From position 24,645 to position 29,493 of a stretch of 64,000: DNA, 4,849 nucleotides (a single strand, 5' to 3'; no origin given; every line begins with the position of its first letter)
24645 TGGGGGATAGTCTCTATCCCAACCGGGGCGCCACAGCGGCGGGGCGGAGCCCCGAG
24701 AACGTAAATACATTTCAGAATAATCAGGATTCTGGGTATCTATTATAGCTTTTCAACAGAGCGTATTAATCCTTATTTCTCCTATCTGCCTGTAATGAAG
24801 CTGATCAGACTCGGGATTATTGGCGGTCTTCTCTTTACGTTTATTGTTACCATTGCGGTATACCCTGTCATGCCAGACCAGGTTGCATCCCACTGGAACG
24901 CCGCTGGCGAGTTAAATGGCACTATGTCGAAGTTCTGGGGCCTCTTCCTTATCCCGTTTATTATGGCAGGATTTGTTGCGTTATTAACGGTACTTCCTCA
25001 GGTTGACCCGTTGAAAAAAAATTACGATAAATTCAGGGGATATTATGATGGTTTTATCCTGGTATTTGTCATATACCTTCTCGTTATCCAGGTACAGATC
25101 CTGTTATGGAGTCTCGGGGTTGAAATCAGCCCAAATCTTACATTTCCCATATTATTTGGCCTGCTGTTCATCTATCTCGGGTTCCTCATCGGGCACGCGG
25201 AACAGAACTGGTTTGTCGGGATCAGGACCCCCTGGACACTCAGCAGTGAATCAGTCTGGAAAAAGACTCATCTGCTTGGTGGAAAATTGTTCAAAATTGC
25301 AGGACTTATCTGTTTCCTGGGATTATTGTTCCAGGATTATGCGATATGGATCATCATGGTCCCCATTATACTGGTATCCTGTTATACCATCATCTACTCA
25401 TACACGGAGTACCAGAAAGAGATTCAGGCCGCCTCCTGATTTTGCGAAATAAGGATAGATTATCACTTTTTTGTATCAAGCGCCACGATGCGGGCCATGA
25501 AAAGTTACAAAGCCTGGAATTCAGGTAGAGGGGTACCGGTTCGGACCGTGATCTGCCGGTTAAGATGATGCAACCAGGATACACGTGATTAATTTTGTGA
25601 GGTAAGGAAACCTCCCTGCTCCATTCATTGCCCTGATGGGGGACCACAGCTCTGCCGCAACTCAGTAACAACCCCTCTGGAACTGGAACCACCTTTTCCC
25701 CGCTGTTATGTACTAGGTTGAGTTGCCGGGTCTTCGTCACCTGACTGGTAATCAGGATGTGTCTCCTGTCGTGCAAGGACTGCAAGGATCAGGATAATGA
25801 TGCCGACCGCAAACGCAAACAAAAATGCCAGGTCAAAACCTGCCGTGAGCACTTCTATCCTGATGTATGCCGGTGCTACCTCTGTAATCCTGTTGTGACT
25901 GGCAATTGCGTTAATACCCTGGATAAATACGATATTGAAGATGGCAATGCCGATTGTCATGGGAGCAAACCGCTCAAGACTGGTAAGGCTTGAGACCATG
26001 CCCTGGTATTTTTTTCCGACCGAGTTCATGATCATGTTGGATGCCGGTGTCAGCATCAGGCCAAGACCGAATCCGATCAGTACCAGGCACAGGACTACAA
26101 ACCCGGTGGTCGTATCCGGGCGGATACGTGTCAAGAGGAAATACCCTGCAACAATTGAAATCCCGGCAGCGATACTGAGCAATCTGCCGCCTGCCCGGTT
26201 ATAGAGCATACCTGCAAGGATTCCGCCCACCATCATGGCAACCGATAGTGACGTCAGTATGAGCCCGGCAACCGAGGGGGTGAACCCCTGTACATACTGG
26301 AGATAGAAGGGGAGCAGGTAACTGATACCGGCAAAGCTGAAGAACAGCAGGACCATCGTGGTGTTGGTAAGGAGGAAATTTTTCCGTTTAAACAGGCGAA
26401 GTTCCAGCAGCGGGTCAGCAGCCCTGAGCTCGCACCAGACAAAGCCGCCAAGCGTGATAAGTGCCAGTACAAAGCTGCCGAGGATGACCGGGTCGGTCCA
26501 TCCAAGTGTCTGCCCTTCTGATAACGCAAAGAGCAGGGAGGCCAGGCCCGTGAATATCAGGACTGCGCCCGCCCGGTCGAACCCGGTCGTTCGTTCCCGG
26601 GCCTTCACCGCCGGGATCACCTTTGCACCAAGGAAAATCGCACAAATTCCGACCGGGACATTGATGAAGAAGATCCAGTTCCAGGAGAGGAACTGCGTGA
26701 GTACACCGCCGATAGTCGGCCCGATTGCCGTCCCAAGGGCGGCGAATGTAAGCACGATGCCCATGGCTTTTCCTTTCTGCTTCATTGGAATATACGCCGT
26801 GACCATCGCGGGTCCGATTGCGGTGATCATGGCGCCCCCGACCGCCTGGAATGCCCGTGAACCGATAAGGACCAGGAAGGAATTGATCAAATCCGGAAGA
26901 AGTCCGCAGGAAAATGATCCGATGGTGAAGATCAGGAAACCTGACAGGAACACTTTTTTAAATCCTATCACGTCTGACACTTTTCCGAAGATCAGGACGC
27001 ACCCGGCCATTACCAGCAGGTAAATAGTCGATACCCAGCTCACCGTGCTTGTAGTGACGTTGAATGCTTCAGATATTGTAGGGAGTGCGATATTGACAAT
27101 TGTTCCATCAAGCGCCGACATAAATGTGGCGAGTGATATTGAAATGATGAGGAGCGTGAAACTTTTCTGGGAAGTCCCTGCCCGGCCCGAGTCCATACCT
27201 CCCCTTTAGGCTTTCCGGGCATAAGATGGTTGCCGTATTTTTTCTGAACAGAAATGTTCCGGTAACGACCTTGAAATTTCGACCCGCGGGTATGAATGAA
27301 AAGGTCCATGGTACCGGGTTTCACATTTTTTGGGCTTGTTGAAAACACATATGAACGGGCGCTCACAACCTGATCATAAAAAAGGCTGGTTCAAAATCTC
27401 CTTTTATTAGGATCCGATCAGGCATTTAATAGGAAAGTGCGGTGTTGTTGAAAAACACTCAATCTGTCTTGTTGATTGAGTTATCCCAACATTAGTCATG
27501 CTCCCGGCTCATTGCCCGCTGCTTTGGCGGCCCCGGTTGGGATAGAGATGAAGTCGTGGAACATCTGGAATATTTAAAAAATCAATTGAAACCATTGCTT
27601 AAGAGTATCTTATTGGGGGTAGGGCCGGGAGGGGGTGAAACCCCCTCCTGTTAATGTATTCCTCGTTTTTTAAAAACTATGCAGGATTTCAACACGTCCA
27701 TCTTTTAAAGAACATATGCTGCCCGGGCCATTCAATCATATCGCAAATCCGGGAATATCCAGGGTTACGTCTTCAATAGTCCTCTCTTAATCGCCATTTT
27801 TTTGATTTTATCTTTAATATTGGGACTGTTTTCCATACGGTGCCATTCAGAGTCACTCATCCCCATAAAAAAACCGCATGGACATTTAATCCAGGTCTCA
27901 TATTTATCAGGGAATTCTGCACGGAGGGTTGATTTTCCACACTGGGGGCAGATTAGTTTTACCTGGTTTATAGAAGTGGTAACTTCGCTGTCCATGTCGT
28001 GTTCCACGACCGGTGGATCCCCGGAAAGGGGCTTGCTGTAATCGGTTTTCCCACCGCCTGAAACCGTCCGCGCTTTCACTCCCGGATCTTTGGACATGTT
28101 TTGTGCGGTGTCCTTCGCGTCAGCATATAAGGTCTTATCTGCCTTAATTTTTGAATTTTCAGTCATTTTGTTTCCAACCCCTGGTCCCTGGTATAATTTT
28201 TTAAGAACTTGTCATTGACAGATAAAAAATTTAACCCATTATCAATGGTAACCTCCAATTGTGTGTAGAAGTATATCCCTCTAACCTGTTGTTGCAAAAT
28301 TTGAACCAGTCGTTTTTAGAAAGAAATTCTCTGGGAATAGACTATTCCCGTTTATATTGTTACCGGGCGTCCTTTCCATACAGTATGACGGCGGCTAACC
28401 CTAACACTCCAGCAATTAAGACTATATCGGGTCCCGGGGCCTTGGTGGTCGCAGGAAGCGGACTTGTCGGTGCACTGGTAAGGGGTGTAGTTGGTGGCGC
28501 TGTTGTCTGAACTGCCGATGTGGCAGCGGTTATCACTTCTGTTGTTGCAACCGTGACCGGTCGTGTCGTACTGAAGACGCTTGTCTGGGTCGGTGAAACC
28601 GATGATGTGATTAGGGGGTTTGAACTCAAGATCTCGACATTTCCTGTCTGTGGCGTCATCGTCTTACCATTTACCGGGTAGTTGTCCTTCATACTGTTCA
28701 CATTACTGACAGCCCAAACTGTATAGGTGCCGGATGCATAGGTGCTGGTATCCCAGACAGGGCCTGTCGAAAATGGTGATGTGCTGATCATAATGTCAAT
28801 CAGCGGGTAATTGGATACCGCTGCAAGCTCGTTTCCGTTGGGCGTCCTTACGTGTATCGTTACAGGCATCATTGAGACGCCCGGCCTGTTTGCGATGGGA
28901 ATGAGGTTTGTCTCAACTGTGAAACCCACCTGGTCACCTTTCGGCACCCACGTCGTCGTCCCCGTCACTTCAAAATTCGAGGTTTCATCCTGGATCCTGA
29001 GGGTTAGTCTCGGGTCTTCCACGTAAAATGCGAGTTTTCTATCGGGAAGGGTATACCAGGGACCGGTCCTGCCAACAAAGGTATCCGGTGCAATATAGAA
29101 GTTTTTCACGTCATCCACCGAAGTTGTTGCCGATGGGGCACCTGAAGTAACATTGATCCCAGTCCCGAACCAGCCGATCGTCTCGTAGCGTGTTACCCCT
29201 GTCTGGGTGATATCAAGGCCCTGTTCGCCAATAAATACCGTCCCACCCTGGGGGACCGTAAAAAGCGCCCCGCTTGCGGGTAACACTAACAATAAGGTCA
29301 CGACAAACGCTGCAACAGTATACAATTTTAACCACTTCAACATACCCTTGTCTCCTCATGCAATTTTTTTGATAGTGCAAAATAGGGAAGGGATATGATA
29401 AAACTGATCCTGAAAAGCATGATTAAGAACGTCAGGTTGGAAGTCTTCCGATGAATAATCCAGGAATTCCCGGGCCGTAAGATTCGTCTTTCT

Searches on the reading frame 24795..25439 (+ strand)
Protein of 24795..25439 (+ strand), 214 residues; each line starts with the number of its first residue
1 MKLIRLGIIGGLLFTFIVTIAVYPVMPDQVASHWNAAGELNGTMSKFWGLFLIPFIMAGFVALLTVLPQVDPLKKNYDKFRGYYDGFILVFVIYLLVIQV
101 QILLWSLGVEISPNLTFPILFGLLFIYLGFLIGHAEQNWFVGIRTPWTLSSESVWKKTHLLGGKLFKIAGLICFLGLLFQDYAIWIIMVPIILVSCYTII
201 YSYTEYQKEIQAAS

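Call 13: find_encoding_contigs(protein=window:24795-25439:+, flank=3000, max_places=10)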
Protein window:24795-25439:+ (214 aa): 13 contigs read that carry it; 9 places shown.
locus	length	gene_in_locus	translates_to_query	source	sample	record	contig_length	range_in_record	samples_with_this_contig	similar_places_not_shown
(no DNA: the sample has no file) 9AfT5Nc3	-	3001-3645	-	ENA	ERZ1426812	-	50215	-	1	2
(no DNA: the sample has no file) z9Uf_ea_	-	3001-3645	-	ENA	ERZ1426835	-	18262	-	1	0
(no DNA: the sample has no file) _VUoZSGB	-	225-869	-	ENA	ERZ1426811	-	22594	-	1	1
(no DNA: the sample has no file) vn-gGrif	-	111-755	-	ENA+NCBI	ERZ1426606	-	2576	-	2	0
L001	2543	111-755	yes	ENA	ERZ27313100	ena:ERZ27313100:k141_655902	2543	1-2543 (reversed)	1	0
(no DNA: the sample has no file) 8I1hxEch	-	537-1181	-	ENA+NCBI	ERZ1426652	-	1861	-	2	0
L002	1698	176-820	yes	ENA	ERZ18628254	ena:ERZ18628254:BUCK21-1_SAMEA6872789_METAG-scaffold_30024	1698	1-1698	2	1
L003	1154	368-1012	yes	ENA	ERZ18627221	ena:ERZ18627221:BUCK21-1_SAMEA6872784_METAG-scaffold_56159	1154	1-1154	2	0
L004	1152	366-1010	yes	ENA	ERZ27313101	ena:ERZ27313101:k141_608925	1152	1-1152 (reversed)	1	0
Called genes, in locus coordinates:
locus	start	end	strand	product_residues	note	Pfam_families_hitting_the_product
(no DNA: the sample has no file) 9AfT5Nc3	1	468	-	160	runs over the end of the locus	PF03551:PadR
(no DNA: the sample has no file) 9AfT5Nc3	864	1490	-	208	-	PF13489:Methyltransf_23, PF13649:Methyltransf_25, PF08241:Methyltransf_11, PF08242:Methyltransf_12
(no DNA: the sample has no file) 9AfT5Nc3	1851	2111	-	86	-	-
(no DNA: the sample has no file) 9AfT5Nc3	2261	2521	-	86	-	-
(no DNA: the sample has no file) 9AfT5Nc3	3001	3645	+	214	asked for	PF07853:DUF1648, PF13630:SdpI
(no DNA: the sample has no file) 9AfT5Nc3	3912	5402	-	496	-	PF00083:Sugar_tr (faint), PF07690:MFS_1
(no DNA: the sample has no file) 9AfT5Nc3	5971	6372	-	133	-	-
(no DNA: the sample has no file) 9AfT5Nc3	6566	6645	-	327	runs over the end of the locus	PF12863:DUF3821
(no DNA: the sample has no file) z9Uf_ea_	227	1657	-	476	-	PF00206:Lyase_1, PF10415:FumaraseC_C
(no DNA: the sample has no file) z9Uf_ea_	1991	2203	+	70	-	-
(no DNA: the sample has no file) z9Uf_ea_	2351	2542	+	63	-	-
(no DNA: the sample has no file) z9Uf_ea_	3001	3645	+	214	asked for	PF07853:DUF1648, PF13630:SdpI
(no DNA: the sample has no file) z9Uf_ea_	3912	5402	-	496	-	PF00083:Sugar_tr (faint), PF07690:MFS_1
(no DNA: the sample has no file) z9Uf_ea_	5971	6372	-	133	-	-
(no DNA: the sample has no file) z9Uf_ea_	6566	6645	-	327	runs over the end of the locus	PF12863:DUF3821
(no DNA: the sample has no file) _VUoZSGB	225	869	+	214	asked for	PF07853:DUF1648, PF13630:SdpI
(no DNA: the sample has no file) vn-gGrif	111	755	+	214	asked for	PF07853:DUF1648, PF13630:SdpI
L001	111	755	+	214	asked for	PF07853:DUF1648, PF13630:SdpI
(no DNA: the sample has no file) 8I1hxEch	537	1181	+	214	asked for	PF07853:DUF1648, PF13630:SdpI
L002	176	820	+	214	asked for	PF07853:DUF1648, PF13630:SdpI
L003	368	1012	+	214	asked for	PF07853:DUF1648, PF13630:SdpI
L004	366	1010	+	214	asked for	PF07853:DUF1648, PF13630:SdpI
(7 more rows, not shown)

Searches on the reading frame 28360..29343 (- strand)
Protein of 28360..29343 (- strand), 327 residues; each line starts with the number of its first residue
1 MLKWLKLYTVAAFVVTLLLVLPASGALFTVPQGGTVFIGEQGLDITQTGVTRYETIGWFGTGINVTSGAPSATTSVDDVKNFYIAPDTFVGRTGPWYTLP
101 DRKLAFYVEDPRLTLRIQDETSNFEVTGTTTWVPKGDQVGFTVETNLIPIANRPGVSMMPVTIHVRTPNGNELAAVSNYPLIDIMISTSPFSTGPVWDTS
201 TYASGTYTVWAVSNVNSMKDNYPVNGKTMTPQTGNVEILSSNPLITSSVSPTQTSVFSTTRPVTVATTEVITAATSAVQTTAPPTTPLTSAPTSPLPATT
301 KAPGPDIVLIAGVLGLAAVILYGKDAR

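Call 90: search_protein_families(library=pfam, proteins=[window:28360-29343:-], max_evalue=0.00001)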
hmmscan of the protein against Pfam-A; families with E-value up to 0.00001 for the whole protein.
window:28360-29343:- (327 aa): 1 family
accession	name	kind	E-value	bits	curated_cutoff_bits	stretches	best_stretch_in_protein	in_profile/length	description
PF12863.12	DUF3821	-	2.5e-52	178.2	23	1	32-220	1-204/204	Domain of unknown function (DUF3821)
